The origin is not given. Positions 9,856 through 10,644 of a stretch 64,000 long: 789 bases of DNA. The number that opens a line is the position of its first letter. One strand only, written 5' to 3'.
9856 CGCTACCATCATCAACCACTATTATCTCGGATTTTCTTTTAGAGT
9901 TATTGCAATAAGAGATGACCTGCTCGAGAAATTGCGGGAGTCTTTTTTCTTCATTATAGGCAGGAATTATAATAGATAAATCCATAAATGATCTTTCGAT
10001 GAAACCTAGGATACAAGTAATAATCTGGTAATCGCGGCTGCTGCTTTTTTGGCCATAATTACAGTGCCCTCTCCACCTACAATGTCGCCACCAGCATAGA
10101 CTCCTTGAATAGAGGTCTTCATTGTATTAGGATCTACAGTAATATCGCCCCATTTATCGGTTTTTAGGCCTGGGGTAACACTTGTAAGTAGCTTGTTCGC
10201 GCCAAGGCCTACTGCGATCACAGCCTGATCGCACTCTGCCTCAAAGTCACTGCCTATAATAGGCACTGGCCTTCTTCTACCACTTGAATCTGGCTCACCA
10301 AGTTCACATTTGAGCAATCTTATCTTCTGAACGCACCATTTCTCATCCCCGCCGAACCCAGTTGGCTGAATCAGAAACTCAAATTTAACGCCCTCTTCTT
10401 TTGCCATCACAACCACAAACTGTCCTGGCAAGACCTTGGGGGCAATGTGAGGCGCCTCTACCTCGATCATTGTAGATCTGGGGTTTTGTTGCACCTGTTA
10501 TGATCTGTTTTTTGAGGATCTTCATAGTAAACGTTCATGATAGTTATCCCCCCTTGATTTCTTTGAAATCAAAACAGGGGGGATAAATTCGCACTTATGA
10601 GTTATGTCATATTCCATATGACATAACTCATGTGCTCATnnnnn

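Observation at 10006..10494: In-frame nfnA'-'nfnB deletion fusion: fossil of a second Nfn operon next to glnA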

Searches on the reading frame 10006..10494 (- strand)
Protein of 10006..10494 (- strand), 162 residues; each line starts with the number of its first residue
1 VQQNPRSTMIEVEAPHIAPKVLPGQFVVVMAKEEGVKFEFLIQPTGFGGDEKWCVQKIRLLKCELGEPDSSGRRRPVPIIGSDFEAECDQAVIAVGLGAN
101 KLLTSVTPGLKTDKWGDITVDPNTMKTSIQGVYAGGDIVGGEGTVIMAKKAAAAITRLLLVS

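Call 6: find_homologous_proteins(query=window:10009-10494:-)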
Query window:10009-10494:- (162 aa): 1727 proteins with E <= 0.001 among 1892 candidates; the best 120 are listed.
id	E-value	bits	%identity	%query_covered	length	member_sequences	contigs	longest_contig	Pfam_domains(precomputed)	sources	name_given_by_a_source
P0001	6.2e-96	336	100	95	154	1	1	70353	PF07992.21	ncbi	ncbi:FAD-dependent oxidoreductase [Candidatus Omnitrophota bacterium]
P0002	2.2e-54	201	64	96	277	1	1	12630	PF07992.21,PF00070.34,PF13738.13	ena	-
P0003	1.4e-53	199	72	80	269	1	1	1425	PF07992.21,PF13738.13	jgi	-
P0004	8.0e-51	190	69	80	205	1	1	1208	PF07992.21,PF00070.34,PF13738.13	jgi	jgi:glutamate synthase (NADPH/NADH) small chain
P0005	3.6e-50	188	74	73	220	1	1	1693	PF07992.21,PF00070.34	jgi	jgi:glutamate synthase (NADPH/NADH) small chain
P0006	5.7e-50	187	69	80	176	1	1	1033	PF07992.21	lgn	-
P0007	6.7e-50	187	67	82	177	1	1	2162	PF07992.21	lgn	-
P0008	9.0e-50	186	70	80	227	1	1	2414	PF07992.21,PF00070.34,PF13738.13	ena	-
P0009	1.7e-49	185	69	80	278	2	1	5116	PF07992.21,PF13738.13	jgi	jgi:glutamate synthase (NADPH) small chain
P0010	4.1e-49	184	70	80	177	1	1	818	PF07992.21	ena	-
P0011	5.2e-49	184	70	73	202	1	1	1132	PF07992.21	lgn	-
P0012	9.0e-49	183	67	80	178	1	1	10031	PF07992.21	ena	-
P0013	9.8e-49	183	59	96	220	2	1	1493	PF07992.21,PF00070.34,PF13738.13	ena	-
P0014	1.1e-48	183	70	72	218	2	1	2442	PF07992.21,PF00070.34,PF13738.13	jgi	-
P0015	1.6e-48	182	68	80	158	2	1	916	PF07992.21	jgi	-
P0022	6.1e-48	180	69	73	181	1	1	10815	PF07992.21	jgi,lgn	-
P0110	1.7e-39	153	58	80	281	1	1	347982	PF07992.21,PF13738.13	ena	-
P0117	1.9e-38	150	61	77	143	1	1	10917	PF07992.21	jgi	-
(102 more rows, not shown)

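Call 10: find_encoding_contigs(protein=P0001, flank=10000, max_places=6)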
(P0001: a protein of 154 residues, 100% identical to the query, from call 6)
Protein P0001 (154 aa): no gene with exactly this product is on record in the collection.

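Call 20: find_encoding_contigs(protein=P0002, flank=8000, max_places=3)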
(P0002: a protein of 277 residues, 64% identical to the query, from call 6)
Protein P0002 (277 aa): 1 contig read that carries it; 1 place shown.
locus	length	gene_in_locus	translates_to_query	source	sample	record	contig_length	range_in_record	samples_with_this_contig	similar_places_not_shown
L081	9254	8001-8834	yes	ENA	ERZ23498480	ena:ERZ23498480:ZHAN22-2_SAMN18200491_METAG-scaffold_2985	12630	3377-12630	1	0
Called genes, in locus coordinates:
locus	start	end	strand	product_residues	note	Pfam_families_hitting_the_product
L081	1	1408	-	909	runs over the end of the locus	PF00989:PAS, PF08448:PAS_4, PF13426:PAS_9, PF00989:PAS, PF08448:PAS_4, PF13426:PAS_9, PF00989:PAS, PF08448:PAS_4, +7 more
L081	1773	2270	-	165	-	-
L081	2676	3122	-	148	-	-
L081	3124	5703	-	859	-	PF00501:AMP-binding, PF23562:AMP-binding_C_3, PF01553:Acyltransferase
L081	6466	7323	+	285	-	PF00175:NAD_binding_1 (weak), PF10418:DHODB_Fe-S_bind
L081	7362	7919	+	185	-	PF14691:Fer4_20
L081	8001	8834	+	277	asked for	PF00070:Pyr_redox (faint), PF07992:Pyr_redox_2, PF13738:Pyr_redox_3 (faint)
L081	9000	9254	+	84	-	?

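Call 21: find_encoding_contigs(protein=P0110, flank=8000, max_places=3)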
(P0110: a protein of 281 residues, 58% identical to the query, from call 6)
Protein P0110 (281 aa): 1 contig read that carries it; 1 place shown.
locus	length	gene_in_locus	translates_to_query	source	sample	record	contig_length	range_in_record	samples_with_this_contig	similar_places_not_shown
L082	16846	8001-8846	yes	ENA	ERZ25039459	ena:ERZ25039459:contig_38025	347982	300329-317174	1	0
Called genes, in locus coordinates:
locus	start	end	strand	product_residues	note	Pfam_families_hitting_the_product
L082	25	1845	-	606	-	PF08448:PAS_4, PF13426:PAS_9, PF00989:PAS, PF13188:PAS_8 (weak), PF01590:GAF, PF13185:GAF_2, PF13492:GAF_3, PF00990:GGDEF, +2 more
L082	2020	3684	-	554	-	PF03063:Prismane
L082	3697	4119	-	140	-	PF02082:Rrf2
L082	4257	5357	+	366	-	PF01656:CbiA (weak), PF13500:AAA_26, PF07085:DRTGG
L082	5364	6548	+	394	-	PF00108:Thiolase_N, PF02803:Thiolase_C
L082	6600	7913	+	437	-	PF00175:NAD_binding_1 (weak), PF10418:DHODB_Fe-S_bind, PF14691:Fer4_20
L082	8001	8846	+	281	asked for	PF07992:Pyr_redox_2, PF13738:Pyr_redox_3 (faint)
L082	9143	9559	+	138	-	-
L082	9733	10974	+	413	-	PF01590:GAF, PF13185:GAF_2, PF13492:GAF_3, PF01590:GAF, PF13185:GAF_2, PF13492:GAF_3, PF03861:ANTAR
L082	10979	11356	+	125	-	-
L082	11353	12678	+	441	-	PF02310:B12-binding, PF04055:Radical_SAM, PF13282:DUF4070 (weak)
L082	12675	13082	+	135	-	-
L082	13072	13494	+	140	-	PF13211:DUF4019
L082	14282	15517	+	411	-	PF00909:Ammonium_transp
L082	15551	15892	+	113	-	PF00543:P-II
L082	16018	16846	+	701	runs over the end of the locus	PF12437:GSIII_N, PF00120:Gln-synt_C, PF18318:Gln-synt_C-ter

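Call 25: search_protein_families(library=pfam, proteins=[window:10006-10494:-])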
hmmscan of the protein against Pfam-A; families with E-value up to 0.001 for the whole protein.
window:10006-10494:- (162 aa): 1 family
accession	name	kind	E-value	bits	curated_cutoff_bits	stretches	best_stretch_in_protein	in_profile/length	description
PF07992.20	Pyr_redox_2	-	3.2e-11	43.6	26.1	1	29-150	191-289/291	Pyridine nucleotide-disulphide oxidoreductase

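Call 35: find_related_loci(query=window:10009-10494:-, collection=metagenome_contigs, flank=9000)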
Query window:10009-10494:- (162 aa) in metagenome_contigs; peptide patterns used: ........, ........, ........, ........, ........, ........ (x = any residue, [..] = any of these).
239 stretches matched a pattern; 175 encode a relative of the query (tblastn E <= 1e-3); the best 80 are kept; 80 distinct loci.
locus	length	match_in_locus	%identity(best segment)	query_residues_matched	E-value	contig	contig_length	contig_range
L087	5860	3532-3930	71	31-159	2e-57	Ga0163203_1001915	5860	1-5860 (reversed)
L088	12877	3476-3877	69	31-160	3e-57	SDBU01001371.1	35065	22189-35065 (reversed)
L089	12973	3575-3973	71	31-159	3e-57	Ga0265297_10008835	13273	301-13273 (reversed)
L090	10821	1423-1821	71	31-159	3e-57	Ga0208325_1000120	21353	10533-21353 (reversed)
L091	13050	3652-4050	70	31-159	3e-57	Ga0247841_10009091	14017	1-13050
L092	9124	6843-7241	71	31-159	9e-57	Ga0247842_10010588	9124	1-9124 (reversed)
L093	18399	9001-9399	70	31-159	5e-56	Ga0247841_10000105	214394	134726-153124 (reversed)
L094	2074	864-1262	68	31-159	8e-57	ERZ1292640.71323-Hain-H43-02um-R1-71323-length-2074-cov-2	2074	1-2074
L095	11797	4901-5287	70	31-155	3e-55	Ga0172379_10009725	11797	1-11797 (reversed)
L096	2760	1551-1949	69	31-159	4e-55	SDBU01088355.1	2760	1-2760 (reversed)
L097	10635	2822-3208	69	31-155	4e-54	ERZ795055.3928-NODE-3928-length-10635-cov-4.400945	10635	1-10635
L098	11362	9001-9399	67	31-159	4e-53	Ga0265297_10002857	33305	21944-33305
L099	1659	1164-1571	64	31-162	1e-54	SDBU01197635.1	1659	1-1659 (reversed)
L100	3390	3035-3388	68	31-148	2e-51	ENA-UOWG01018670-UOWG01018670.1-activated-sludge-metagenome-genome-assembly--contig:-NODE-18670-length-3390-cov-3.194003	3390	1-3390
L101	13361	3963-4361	62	31-159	1e-50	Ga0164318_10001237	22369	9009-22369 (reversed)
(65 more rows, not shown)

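Call 41: search_protein_families(library=ncbifam, proteins=[window:10006-10494:-], max_evalue=0.00001)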
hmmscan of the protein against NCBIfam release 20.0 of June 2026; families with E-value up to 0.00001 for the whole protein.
window:10006-10494:- (162 aa): 14 families
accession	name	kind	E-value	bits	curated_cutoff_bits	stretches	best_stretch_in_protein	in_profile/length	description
NF009414.0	PRK12778.1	equivalog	2.8e-41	141.6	1103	1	30-157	617-747/752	bifunctional dihydroorotate dehydrogenase B NAD binding subunit/NADPH-dependent glutamate synthase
TIGR01316.1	gltA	equivalog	2e-32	112.6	471.75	1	30-156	318-446/449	NADPH-dependent glutamate synthase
NF009413.0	PRK12775.1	equivalog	5.5e-29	100.6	1895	1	30-153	618-744/1006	putative trifunctional 2-polyprenylphenol hydroxylase/glutamate synthase subunit beta/ferritin domain-containing protein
NF009451.0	PRK12809.1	equivalog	4.9e-24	84.6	1154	1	27-156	495-627/639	formate-dependent uric acid utilization protein YgfT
NF009415.0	PRK12779.1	equivalog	6.3e-24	83.9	1519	1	31-154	494-617/944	putative bifunctional glutamate synthase subunit beta/2-polyprenylphenol hydroxylase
NF009408.0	PRK12769.1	equivalog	9.8e-24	83.4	1003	1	28-157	513-649/659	formate-dependent uric acid utilization protein AegA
TIGR01318.1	gltD_gamma_fam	subfamily_domain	2.6e-23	82.4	482.95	1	28-153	327-459/467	glutamate synthase, small subunit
NF009454.0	PRK12814.1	equivalog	2.5e-20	72.4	916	1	31-159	371-500/657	putative NADPH-dependent glutamate synthase small subunit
NF009409.0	PRK12770.1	subfamily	2.6e-19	69.5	343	1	25-151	215-338/360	putative glutamate synthase subunit beta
NF009410.0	PRK12771.1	subfamily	3.4e-16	58.9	516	1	30-155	315-441/566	NAD(P)-binding protein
TIGR03315.1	Se_ygfK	equivalog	7e-16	56.9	835.3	1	30-156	714-832/1012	putative selenate reductase subunit YgfK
TIGR01317.1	GOGAT_sm_gam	subfamily_domain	2.1e-09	36.8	447.7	1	30-158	340-477/485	glutamate synthase small subunit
TIGR01350.1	lipoamide_DH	equivalog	7.2e-06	25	408.8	1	87-151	257-318/461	dihydrolipoyl dehydrogenase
TIGR01292.1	TRX_reduct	equivalog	8.5e-06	24.8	343.45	0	84-140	223-276/300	thioredoxin-disulfide reductase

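Call 59: search_protein_families(library=pfam, proteins=[L093:6297-7031:+, L093:3798-4967:+, L093:10929-12347:+, L093:12344-13138:+, L093:3191-3796:+], max_evalue=0.00001)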
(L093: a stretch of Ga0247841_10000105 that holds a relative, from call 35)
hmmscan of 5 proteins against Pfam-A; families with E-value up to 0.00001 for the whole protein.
L093:6297-7031:+ (244 aa): 4 families
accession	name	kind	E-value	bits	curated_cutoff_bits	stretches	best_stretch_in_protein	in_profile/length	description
PF13185.12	GAF_2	-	3.5e-24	86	28.6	1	32-168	5-136/136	GAF domain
PF01590.32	GAF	-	2.9e-21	76.8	22.4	1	32-167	3-133/133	GAF domain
PF03861.19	ANTAR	-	1.1e-16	60.8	27.3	1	179-230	3-54/54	ANTAR domain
PF13492.12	GAF_3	-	4.3e-14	53.5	27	1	33-169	4-129/129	GAF domain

L093:3798-4967:+ (389 aa): 2 families
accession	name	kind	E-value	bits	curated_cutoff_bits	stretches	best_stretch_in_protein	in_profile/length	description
PF00155.27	Aminotran_1_2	-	1.4e-69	235.4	19.7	1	29-376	2-360/361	Aminotransferase class I and II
PF01041.23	DegT_DnrJ_EryC1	-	3.5e-09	36.8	19.8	1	110-200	61-145/360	DegT/DnrJ/EryC1/StrS aminotransferase family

L093:10929-12347:+ (472 aa): 1 family
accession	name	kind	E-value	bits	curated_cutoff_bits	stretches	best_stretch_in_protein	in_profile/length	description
PF09925.14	DUF2157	-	2.2e-37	128.4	32.4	1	16-178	2-142/146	Predicted membrane protein (DUF2157)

L093:12344-13138:+ (264 aa): 1 family
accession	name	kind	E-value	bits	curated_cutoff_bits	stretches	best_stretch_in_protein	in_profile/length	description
PF14345.11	GDYXXLXY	-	8e-24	84.6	27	1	14-150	1-129/153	GDYXXLXY protein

L093:3191-3796:+ (201 aa): 2 families
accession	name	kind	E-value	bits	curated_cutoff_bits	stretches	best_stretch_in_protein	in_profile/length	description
PF01037.27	AsnC_trans_reg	-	1.7e-16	60.3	25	1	106-179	1-72/73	Lrp/AsnC ligand binding domain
PF13412.12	HTH_24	-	6.7e-09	35.6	21.9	1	43-83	7-47/48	Winged helix-turn-helix DNA-binding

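Call 60: find_encoding_contigs(protein=P0012, flank=3000, max_places=2)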
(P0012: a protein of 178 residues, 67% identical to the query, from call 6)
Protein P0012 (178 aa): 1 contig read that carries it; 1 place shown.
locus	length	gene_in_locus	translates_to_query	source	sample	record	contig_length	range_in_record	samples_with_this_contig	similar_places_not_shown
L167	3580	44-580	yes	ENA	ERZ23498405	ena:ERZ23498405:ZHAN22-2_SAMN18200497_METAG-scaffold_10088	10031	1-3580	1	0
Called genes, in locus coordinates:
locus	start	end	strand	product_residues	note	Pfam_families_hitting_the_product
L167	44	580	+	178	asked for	PF07992:Pyr_redox_2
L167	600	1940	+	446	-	PF02812:ELFV_dehydrog_N, PF00208:ELFV_dehydrog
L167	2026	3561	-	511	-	PF12728:HTH_17 (weak), PF03951:Gln-synt_N, PF00120:Gln-synt_C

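Call 61: find_encoding_contigs(protein=P0022, flank=3000, max_places=2)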
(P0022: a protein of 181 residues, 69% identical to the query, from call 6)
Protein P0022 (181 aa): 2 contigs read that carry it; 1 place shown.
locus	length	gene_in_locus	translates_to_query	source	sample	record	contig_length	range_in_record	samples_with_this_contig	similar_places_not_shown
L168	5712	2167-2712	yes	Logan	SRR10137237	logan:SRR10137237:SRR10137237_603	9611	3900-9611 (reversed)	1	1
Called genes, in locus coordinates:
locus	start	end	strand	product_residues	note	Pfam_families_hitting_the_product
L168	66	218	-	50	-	-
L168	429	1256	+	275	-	PF00175:NAD_binding_1, PF10418:DHODB_Fe-S_bind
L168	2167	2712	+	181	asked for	PF07992:Pyr_redox_2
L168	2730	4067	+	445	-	PF02812:ELFV_dehydrog_N, PF00208:ELFV_dehydrog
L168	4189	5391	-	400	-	PF07992:Pyr_redox_2, PF00070:Pyr_redox, PF18267:Rubredoxin_C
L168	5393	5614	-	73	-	PF00210:Ferritin (weak), PF02915:Rubrerythrin (weak)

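Call 62: find_encoding_contigs(protein=P0117, flank=3000, max_places=2)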
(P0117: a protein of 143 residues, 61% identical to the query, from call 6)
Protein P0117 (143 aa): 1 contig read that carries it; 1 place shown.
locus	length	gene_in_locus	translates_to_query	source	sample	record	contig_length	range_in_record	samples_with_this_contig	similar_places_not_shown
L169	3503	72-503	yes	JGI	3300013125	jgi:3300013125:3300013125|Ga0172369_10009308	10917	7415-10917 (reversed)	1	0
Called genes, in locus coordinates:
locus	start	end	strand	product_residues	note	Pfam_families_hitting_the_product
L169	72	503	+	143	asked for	PF07992:Pyr_redox_2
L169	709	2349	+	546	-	PF01645:Glu_synthase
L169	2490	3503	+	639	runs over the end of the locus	-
